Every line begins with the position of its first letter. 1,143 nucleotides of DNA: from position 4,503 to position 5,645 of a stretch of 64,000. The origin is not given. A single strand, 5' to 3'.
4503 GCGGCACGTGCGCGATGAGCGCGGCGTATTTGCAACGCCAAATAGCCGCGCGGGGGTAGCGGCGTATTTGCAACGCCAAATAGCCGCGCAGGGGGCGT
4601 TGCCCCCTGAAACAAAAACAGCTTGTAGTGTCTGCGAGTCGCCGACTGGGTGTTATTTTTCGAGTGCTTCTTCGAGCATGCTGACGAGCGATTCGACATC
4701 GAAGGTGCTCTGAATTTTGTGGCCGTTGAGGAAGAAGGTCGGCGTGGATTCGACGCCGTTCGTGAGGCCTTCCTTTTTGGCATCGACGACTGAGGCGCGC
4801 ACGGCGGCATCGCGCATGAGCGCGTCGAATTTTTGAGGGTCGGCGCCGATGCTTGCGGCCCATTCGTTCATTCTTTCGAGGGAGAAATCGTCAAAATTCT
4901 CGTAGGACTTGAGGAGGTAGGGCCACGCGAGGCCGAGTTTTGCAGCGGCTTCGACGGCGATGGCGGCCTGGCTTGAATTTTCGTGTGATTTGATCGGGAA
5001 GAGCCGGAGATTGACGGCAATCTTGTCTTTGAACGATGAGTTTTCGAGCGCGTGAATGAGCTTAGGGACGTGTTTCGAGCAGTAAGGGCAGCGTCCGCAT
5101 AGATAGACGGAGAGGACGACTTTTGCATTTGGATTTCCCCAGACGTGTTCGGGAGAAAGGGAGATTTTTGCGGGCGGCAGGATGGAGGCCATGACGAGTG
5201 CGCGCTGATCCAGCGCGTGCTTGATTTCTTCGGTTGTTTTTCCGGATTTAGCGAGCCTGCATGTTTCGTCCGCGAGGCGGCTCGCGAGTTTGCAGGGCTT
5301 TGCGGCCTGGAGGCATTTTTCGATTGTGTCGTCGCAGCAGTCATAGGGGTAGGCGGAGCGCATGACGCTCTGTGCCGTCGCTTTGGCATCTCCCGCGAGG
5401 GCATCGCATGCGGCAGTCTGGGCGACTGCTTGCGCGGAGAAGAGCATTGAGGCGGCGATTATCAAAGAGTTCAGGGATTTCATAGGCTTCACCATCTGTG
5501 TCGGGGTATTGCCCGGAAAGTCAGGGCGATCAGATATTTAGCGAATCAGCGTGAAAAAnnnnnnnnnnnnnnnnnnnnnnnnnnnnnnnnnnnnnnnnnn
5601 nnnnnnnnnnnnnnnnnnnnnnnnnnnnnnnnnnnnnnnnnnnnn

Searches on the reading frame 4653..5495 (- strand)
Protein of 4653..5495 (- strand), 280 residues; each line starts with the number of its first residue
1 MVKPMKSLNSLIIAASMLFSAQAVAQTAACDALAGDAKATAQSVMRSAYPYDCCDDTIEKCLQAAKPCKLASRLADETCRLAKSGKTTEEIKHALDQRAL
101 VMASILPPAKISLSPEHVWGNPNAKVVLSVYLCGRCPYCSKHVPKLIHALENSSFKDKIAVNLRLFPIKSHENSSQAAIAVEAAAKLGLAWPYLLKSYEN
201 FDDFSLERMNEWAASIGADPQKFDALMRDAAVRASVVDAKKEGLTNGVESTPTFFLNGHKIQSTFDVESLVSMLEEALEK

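Call 10: search_protein_families(library=pfam, proteins=[window:4653-5495:-], max_evalue=0.001)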
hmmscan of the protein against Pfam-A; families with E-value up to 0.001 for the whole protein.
window:4653-5495:- (280 aa): 2 families
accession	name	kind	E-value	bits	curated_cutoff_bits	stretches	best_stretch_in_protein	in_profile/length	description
PF13462.12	Thioredoxin_4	-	9.1e-19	68.7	23.2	1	115-275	4-164/165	Thioredoxin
PF01323.26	DSBA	-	1.7e-07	31.7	25.6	1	158-273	70-189/191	DSBA-like thioredoxin domain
